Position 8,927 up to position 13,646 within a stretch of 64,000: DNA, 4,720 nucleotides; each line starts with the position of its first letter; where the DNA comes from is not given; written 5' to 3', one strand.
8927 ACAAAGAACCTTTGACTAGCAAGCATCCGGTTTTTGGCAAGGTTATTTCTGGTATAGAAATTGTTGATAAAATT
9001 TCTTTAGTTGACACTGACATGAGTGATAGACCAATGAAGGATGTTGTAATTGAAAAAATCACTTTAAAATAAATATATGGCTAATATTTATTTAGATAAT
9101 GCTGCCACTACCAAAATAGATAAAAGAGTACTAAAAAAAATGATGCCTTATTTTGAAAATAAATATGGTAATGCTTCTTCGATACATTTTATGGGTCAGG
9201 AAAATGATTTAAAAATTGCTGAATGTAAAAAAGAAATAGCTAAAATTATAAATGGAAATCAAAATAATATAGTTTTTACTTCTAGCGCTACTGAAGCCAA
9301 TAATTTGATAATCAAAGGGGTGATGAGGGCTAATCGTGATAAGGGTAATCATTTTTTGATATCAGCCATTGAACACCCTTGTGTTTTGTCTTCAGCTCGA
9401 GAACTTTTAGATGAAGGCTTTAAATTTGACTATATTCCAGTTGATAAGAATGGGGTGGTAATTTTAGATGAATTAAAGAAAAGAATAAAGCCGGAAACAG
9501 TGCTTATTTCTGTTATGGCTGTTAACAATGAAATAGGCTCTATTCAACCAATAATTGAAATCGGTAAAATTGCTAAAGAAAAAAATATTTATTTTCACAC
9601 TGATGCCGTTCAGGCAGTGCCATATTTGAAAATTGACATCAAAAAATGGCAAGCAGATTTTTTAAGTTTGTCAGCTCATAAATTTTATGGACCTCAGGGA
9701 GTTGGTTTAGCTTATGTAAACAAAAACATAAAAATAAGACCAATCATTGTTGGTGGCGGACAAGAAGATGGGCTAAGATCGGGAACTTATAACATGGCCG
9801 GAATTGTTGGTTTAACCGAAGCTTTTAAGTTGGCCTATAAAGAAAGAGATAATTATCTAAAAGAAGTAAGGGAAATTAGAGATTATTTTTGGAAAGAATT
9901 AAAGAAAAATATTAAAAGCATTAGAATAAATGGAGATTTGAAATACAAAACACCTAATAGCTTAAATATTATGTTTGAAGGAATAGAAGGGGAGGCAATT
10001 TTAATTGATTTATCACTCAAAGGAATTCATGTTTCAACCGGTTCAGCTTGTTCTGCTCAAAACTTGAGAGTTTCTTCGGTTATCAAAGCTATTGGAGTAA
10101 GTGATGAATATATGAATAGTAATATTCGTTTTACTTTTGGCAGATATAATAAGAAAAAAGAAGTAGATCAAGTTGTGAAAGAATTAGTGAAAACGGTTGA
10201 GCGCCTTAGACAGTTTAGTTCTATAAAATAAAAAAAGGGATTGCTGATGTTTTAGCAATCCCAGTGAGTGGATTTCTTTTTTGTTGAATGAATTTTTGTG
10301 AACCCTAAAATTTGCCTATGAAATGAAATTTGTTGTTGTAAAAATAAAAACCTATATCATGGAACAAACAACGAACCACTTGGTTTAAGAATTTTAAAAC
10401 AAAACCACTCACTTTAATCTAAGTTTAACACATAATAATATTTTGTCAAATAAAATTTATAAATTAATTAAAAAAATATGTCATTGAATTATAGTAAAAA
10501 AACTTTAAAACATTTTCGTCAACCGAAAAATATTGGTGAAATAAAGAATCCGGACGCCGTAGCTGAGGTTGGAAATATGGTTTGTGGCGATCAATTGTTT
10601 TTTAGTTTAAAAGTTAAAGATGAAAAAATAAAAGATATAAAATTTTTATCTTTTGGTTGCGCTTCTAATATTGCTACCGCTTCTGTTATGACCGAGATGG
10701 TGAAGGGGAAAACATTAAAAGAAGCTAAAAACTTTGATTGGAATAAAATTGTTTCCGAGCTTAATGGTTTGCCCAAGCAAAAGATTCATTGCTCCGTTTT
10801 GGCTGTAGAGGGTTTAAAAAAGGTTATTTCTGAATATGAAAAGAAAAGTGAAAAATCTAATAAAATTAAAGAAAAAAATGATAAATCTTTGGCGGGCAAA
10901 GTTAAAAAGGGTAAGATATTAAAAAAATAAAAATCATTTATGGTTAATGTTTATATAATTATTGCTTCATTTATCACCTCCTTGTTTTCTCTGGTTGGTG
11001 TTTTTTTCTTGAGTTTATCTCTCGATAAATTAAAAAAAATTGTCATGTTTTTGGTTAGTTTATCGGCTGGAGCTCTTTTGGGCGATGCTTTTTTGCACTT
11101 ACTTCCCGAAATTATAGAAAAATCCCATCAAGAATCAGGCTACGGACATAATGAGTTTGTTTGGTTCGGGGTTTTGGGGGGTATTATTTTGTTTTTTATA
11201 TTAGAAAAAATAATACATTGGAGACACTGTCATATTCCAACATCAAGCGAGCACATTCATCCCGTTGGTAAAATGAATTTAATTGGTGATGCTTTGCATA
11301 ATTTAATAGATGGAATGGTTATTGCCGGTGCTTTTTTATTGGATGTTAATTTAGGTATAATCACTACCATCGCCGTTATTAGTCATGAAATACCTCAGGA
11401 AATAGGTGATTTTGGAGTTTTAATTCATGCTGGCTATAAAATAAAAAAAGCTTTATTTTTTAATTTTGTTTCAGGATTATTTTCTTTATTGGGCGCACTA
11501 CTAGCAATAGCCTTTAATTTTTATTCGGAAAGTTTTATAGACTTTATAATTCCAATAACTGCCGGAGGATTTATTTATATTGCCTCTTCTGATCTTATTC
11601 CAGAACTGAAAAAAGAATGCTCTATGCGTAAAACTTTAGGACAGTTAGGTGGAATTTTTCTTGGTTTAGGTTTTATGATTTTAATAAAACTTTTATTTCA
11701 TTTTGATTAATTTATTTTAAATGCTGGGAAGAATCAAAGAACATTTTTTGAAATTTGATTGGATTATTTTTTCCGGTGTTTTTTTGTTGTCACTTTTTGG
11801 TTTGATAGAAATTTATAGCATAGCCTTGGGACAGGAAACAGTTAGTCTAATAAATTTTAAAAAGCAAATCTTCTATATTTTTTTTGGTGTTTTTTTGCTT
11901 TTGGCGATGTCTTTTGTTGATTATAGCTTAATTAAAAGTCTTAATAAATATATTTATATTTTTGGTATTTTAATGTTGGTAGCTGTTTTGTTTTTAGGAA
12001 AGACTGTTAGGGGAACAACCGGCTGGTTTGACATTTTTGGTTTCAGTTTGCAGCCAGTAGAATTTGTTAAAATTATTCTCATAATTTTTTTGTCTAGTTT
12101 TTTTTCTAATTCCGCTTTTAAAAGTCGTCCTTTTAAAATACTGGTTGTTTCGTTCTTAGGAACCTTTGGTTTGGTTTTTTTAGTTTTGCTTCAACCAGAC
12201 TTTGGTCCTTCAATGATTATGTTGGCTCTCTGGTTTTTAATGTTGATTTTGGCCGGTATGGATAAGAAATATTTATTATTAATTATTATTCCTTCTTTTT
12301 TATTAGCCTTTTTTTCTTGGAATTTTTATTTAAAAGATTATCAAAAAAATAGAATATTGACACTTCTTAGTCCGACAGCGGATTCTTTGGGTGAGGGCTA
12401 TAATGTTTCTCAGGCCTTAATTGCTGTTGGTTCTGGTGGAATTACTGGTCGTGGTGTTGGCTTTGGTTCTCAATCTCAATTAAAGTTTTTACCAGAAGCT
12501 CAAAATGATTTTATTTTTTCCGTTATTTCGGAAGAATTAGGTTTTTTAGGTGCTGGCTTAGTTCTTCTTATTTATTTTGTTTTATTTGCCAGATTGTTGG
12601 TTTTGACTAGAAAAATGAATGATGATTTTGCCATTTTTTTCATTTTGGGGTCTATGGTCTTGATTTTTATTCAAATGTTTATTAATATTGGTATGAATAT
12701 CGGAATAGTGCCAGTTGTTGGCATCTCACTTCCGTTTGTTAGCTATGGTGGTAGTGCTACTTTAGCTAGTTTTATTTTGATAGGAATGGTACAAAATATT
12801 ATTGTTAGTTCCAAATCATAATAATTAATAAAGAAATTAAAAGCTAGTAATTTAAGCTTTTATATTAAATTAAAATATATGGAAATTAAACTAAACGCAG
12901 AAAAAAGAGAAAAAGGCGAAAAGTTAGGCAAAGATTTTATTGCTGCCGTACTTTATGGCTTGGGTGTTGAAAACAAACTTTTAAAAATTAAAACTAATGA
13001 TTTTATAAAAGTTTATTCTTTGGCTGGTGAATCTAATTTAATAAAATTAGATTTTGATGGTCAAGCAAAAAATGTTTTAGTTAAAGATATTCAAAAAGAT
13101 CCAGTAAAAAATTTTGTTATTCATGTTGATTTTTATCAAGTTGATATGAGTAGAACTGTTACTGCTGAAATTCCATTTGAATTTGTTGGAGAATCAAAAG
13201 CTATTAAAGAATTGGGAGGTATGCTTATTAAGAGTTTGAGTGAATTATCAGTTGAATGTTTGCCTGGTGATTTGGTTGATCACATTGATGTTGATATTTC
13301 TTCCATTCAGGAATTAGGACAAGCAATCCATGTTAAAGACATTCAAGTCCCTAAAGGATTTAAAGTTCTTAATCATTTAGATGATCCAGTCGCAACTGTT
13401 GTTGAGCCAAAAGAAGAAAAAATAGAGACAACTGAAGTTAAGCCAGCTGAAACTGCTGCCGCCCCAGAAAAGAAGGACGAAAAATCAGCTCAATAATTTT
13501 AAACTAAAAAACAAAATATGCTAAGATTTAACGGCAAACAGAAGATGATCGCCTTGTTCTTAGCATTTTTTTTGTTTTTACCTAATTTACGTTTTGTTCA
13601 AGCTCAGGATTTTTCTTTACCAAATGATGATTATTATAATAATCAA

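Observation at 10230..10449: Candidate ~185-nt minus-strand sRNA hidden in the 246-nt nifS-nifU spacer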

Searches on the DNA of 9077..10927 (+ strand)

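Call 4: search_rna_families(source=window, start=10150, end=10550, threshold=evalue, max_evalue=10, show_alignments=3)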
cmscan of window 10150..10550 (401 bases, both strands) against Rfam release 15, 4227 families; matches with E-value up to 10: 7.
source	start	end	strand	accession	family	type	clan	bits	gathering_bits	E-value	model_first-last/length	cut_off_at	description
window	10230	10285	+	RF00143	mir-6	Gene; miRNA;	CL00083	20.4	58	0.38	1-74/74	no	mir-6 microRNA precursor family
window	10236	10306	+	RF01167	sn2429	Gene; snRNA; snoRNA; CD-box;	-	18.2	50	0.51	1-77/77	no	Small nucleolar RNA sn2429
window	10378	10404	-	RF00979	mir-553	Gene; miRNA;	-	15.6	82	4.8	1-62/62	no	mir-553 microRNA precursor family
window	10234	10265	+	RF01418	HIV_POL-1_SL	Cis-reg;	-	14.3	54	5.7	1-113/113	no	HIV pol-1 stem loop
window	10356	10436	-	RF00716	mir-3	Gene; miRNA;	CL00084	14.3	54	9.8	1-74/74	no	mir-3 microRNA precursor family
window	10287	10344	-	RF02753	ES173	Gene; sRNA;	-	13.4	90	10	1-64/64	no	ES173 sRNA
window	10221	10264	+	RF02377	SurA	Gene; sRNA;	-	9.4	100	3.8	1-279/279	no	SurA sRNA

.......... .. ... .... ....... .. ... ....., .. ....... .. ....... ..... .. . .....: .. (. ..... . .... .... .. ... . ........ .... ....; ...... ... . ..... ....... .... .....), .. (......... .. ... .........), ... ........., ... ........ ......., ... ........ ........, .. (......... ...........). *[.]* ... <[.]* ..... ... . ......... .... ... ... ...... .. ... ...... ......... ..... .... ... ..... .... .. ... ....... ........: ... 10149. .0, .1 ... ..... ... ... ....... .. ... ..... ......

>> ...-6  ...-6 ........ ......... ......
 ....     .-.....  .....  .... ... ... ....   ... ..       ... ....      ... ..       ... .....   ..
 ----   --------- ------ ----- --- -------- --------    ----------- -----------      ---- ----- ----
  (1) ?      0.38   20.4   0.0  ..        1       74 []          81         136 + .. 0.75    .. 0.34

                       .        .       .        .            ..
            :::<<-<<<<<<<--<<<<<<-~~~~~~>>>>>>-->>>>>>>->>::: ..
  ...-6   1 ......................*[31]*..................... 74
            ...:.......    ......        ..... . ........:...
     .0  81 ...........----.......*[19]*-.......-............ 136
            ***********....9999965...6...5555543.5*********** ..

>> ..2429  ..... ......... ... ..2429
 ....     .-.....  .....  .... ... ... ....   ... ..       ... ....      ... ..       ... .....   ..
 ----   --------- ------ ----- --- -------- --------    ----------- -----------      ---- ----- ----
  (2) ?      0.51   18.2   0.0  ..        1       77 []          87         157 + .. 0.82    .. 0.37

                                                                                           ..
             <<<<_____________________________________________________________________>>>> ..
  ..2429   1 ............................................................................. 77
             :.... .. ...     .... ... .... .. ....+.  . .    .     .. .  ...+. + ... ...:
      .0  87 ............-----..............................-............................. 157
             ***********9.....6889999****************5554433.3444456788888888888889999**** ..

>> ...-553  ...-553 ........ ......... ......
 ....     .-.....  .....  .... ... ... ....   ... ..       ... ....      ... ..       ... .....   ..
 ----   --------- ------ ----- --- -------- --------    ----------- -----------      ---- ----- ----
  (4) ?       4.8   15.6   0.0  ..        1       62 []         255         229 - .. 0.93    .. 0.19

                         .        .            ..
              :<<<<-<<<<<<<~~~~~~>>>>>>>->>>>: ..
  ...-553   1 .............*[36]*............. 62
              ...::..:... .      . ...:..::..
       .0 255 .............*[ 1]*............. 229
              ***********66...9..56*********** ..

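Call 27: search_rna_families(sources=[L065, L075, L076, L013, L016, L003], threshold=gathering)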
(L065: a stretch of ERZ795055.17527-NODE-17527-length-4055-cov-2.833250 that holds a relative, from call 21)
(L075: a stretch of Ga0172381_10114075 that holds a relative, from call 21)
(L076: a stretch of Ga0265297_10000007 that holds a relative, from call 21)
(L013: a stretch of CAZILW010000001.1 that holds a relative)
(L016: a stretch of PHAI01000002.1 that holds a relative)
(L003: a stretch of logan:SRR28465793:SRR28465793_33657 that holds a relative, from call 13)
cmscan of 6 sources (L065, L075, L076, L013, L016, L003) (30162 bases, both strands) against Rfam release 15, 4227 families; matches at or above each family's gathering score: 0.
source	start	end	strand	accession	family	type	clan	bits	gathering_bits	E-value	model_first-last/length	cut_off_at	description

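Call 29: search_rna_families(source=L076, start=1740, end=2020, threshold=evalue, max_evalue=10, show_alignments=3)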
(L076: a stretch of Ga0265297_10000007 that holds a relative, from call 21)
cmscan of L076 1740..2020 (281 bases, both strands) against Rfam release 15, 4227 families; matches with E-value up to 10: 6.
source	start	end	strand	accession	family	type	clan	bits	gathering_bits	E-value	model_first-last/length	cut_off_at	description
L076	1967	1999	+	RF01375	CRISPR-DR62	Gene; CRISPR;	-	19.7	45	4.1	1-37/37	no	CRISPR RNA direct repeat element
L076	1741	1825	+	RF03043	Prevotella-2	Gene; sRNA;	-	19.1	72.1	2.3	1-116/116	no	Prevotella-2 RNA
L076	1759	1845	-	RF02435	SpF41_sRNA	Gene; sRNA;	-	18.5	52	1.5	1-105/105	no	Streptococcus sRNA SpF41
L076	1758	1793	-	RF03697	mir-722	Gene; miRNA;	-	18.2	81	0.59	1-67/67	no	mir-722 microRNA precursor family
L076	1864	1931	-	RF01852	tRNA-Sec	Gene; tRNA;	CL00001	16.3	47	1.1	1-91/91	no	Selenocysteine transfer RNA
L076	1863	1930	+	RF04354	Plastid-ycf2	Cis-reg;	-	14.5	65.7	2.7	1-75/75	no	Plastid-ycf2 5UTR RNA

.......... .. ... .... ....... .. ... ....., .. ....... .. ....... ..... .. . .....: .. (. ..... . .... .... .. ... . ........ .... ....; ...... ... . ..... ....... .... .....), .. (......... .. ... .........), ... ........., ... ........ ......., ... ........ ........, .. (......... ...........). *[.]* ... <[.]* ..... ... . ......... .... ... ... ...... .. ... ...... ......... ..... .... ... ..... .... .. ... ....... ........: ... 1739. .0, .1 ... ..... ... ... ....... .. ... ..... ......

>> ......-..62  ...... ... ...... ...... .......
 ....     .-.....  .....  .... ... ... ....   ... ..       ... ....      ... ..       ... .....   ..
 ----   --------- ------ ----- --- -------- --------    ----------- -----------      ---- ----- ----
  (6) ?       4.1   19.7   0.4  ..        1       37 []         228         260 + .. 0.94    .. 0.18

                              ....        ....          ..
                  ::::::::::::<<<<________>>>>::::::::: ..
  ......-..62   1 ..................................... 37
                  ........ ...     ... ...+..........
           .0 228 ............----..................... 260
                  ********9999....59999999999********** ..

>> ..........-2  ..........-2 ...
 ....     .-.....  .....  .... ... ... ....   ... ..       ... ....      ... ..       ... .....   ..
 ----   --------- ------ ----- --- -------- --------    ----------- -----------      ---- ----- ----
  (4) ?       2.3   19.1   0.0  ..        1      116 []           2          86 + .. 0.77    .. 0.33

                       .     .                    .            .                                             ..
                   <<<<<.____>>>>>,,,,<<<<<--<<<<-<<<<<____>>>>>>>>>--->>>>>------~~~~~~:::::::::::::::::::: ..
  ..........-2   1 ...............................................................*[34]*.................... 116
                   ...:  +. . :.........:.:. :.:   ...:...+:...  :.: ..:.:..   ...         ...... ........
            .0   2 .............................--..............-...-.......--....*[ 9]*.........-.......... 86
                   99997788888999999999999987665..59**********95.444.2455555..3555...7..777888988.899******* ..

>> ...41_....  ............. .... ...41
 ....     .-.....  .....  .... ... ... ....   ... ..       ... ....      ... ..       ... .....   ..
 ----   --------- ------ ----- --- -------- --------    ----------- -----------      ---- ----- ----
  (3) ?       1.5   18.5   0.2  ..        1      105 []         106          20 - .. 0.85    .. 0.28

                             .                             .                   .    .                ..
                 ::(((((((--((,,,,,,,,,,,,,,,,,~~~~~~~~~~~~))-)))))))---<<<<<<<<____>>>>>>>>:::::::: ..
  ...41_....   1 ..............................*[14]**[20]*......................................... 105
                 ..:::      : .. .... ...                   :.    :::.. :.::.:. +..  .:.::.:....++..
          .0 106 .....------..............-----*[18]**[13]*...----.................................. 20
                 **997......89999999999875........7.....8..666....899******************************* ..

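Call 52: search_rna_families(source=L016, start=4140, end=4510, threshold=evalue, max_evalue=10)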
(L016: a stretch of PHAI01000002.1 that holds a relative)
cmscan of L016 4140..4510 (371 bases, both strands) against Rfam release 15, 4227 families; matches with E-value up to 10: 10.
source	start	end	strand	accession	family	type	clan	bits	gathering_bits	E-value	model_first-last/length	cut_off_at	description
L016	4251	4325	+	RF00134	snoZ196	Gene; snRNA; snoRNA; CD-box;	CL00054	25.1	55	0.14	1-84/84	no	Small nucleolar RNA Z196/R39/R59 family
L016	4215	4296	+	RF02307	TtnuCD33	Gene; snRNA; snoRNA; CD-box;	-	20.2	80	1.6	1-74/74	no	Tetrahymena snoRNA TtnuCD33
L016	4250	4322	+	RF00349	snoR11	Gene; snRNA; snoRNA; CD-box;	-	19.4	50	0.93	1-90/90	no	Small nucleolar RNA R11/Z151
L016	4331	4397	-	RF01183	SNORD19B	Gene; snRNA; snoRNA; CD-box;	CL00048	18.5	50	2.6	1-84/84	no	Small nucleolar RNA SNORD19B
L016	4253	4323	+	RF00318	snoZ175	Gene; snRNA; snoRNA; CD-box;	-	17.4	43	5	1-81/81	no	Small nucleolar RNA Z175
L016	4164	4230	-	RF02274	AniS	Gene;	-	15.2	50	4.9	1-106/106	no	AniS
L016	4179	4271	+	RF03048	RAGATH-20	Gene; sRNA;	-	14.8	101.4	6.9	1-102/102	no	RAGATH-20 RNA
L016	4251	4321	+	RF01422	snoR116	Gene; snRNA; snoRNA; CD-box;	-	14.4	47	6.6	1-86/86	no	small nucleolar RNA snoR116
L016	4224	4284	+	RF01611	ceN108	Gene; snRNA; snoRNA; CD-box;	-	12.9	50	9.5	1-70/70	no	Caenorhabditis snoRNA ceN108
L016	4191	4287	+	RF02039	SPRY4-IT1_2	Gene; lncRNA;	-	10.5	40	5.9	1-120/120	no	SPRY4-IT1 conserved region 2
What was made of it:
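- On 6S RNA (RF00013): There is also none at E<=10 on 10150-10550 (call 4) or on the L016 spacer (call 52).
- Closest known: 6S RNA. Different: No covariance-model match at E<=10 (calls 4, 52).
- Total length varies from about 105 to 237 nt. There is no Rfam match, including 6S, at E<=10 (calls 4, 52).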

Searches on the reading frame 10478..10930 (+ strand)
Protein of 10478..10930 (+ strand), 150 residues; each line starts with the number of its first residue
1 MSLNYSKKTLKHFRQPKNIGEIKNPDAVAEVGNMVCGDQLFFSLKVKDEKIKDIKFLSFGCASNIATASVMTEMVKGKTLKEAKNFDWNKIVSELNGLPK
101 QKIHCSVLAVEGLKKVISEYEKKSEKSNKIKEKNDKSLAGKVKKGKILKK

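Call 7: search_protein_families(library=pfam, proteins=[window:10478-10930:+])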
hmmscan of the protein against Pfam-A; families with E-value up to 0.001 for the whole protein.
window:10478-10930:+ (150 aa): 1 family
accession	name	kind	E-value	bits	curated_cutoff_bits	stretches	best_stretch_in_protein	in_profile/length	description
PF01592.21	NifU_N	-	7.5e-40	136.4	22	1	5-125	2-125/127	NifU-like N terminal domain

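Call 13: find_encoding_contigs(protein=window:10478-10927:+, flank=3000, max_places=10)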
Protein window:10478-10927:+ (150 aa): 21 contigs read that carry it; 10 places shown.
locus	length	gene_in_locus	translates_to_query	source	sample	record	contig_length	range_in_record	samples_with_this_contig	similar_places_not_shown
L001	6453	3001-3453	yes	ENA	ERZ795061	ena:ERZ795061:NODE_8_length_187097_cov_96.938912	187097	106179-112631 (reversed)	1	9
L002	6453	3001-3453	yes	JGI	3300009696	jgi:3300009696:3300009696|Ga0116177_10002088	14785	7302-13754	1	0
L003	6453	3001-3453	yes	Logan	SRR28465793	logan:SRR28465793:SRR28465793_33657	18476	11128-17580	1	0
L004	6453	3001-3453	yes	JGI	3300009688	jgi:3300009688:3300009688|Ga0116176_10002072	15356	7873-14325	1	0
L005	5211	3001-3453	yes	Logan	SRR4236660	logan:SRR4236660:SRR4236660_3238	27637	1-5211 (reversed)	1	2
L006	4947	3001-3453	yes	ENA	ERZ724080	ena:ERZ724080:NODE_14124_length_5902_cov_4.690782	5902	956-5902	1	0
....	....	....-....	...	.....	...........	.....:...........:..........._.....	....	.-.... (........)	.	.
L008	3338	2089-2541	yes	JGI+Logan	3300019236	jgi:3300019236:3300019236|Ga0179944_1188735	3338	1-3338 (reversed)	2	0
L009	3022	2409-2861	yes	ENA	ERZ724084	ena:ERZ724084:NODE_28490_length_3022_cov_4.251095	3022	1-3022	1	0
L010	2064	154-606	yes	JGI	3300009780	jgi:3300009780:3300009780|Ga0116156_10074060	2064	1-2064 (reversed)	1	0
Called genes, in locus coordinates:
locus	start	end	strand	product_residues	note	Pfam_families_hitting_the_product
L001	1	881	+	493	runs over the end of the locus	PF01743:PolyA_pol, PF12627:PolyA_pol_RNAbd, PF01966:HD, PF13735:tRNA_NucTran2_2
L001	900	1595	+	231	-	PF00160:Pro_isomerase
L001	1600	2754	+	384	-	PF00266:Aminotran_5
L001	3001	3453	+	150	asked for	PF01592:NifU_N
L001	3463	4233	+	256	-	PF02535:Zip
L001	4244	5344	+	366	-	PF01098:FTSW_RODA_SPOVE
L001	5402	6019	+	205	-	PF01386:Ribosomal_L25p, PF14693:Ribosomal_TL5_C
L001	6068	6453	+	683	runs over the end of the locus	PF00082:Peptidase_S8, PF01839:FG-GAP (faint), PF13517:FG-GAP_3 (weak)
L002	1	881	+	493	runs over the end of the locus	PF01743:PolyA_pol, PF12627:PolyA_pol_RNAbd, PF01966:HD, PF13735:tRNA_NucTran2_2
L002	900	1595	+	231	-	PF00160:Pro_isomerase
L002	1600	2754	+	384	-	PF00266:Aminotran_5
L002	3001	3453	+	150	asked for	PF01592:NifU_N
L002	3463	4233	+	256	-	PF02535:Zip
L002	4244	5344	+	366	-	PF01098:FTSW_RODA_SPOVE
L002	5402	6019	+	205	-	PF01386:Ribosomal_L25p, PF14693:Ribosomal_TL5_C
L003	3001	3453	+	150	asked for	PF01592:NifU_N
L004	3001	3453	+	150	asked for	PF01592:NifU_N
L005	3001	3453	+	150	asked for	PF01592:NifU_N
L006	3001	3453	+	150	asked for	PF01592:NifU_N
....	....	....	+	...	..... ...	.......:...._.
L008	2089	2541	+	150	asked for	PF01592:NifU_N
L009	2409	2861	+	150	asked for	PF01592:NifU_N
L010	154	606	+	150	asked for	PF01592:NifU_N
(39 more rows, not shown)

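Call 21: find_related_loci(query=window:10478-10927:+, collection=metagenome_contigs, flank=2000)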
Query window:10478-10927:+ (150 aa) in metagenome_contigs; peptide patterns used: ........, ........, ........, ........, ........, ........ (x = any residue, [..] = any of these).
599 stretches matched a pattern (row limit reached: there are more); 138 encode a relative of the query (tblastn E <= 1e-3); the best 80 are kept; 80 distinct loci.
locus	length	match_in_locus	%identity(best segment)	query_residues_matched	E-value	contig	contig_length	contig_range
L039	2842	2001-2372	94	1-124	2e-77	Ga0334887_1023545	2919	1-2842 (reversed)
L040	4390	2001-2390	86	1-130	6e-75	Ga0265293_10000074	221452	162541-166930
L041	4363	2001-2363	93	1-121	2e-74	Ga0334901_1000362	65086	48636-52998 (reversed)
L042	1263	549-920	85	1-124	4e-76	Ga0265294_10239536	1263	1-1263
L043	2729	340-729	82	1-130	3e-71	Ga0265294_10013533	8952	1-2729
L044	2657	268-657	82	1-130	4e-71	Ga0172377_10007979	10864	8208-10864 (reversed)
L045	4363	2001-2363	84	1-121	4e-69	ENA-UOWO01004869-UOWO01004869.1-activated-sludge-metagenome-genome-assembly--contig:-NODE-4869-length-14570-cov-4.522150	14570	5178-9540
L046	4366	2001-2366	84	1-122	5e-67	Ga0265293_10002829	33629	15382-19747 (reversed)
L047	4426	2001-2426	73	1-143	1e-66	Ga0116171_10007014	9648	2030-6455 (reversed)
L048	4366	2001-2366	81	1-122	2e-66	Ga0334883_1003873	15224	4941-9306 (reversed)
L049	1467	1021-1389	81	1-123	6e-69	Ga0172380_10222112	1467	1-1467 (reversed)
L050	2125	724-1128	73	1-136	3e-65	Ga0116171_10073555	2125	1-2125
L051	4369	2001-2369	78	1-123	6e-64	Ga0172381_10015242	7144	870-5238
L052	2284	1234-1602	79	1-123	2e-64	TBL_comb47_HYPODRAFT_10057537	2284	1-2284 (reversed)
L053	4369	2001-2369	77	1-123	2e-63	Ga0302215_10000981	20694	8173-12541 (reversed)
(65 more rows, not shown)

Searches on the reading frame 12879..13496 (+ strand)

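Call 7: search_protein_families(library=pfam, proteins=[window:12879-13496:+])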
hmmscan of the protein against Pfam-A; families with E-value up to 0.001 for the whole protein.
window:12879-13496:+ (205 aa): 2 families
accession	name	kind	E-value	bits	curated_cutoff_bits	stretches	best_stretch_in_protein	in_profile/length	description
PF14693.11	Ribosomal_TL5_C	-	4.3e-24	85.1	27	1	94-178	2-84/84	Ribosomal protein TL5, C-terminal domain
PF01386.24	Ribosomal_L25p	-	3.3e-16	60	23.6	1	6-85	2-82/82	Ribosomal L25p family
